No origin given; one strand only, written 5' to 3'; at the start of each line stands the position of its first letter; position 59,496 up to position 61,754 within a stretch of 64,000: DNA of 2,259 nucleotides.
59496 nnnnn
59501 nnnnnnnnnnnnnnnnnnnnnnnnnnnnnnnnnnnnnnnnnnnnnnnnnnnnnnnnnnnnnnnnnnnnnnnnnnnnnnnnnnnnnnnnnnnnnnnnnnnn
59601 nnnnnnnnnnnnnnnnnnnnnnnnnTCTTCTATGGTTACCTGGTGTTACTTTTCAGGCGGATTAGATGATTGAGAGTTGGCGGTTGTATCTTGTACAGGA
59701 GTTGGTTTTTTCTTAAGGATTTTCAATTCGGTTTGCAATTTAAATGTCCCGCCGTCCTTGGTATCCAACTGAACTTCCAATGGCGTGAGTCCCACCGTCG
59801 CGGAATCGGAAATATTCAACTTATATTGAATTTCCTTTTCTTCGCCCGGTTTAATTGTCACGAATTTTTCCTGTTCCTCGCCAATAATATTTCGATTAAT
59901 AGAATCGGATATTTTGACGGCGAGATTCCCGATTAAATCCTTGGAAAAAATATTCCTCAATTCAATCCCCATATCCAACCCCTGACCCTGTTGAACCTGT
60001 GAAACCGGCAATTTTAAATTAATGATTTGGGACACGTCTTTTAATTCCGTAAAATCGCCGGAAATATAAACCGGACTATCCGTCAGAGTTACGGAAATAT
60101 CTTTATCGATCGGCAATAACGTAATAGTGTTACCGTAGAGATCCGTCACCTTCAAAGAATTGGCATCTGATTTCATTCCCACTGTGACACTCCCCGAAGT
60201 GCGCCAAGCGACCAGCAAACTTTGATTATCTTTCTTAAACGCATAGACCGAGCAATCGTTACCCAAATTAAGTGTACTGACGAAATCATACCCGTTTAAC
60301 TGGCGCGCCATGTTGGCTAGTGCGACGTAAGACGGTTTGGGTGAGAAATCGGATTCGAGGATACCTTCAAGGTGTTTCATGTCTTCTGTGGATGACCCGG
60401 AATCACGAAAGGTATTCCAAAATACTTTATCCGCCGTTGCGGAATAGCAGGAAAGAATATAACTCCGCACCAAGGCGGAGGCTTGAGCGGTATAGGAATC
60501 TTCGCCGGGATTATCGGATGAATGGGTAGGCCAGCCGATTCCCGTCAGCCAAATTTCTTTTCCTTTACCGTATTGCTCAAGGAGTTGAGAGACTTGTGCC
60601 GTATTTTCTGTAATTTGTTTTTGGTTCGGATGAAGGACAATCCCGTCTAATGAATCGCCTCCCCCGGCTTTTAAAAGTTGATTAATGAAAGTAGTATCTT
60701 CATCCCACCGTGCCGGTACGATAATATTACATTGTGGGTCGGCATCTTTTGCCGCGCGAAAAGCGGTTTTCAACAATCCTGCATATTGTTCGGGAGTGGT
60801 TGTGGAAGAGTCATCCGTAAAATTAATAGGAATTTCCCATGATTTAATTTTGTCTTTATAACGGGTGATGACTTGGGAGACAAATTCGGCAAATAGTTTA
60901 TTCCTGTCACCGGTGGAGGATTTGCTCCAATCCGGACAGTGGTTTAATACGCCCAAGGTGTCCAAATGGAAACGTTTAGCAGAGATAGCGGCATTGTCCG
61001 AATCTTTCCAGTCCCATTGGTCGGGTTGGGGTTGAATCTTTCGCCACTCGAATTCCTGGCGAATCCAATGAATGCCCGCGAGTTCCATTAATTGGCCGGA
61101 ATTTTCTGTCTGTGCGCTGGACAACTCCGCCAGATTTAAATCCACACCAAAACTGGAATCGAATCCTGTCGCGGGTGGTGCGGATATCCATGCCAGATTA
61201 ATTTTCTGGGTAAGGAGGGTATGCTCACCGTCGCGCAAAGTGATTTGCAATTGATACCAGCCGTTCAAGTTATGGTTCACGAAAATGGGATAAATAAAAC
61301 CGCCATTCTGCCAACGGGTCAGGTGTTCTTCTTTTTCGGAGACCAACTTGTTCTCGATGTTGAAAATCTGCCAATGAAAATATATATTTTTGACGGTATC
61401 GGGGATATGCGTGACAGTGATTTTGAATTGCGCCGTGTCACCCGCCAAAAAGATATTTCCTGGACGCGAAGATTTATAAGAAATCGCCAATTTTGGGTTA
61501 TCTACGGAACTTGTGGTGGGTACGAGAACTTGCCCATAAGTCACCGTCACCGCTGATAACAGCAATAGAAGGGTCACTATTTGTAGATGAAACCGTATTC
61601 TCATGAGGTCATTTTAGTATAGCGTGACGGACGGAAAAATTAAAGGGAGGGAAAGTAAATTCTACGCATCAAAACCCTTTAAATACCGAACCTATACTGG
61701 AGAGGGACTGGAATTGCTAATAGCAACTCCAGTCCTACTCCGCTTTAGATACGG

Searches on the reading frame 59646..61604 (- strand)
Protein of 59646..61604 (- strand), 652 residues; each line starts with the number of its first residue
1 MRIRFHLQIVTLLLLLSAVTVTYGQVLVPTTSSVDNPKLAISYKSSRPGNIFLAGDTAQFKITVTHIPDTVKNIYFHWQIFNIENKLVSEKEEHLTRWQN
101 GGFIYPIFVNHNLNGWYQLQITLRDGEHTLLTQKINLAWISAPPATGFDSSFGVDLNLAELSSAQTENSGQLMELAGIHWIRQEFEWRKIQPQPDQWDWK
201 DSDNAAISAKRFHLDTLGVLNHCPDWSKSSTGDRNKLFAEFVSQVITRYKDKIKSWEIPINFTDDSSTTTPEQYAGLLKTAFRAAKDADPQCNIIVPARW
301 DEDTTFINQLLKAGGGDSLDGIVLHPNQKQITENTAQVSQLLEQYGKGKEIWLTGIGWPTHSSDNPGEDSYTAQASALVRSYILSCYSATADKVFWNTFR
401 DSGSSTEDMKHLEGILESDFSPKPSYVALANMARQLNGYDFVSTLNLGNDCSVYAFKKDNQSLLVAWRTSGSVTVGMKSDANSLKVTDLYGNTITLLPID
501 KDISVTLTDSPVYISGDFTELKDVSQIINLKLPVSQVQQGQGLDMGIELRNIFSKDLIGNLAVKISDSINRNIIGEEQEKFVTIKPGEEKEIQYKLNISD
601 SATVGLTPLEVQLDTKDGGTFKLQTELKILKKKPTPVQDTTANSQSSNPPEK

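Call 24: search_protein_families(library=pfam, proteins=[window:59646-61604:-], max_evalue=0.00001)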
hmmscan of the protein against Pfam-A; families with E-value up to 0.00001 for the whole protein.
window:59646-61604:- (652 aa): 1 family
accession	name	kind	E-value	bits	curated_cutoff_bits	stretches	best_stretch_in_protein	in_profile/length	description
PF00331.26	Glyco_hydro_10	-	3.8e-08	33.4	22.1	1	184-431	44-310/311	Glycosyl hydrolase family 10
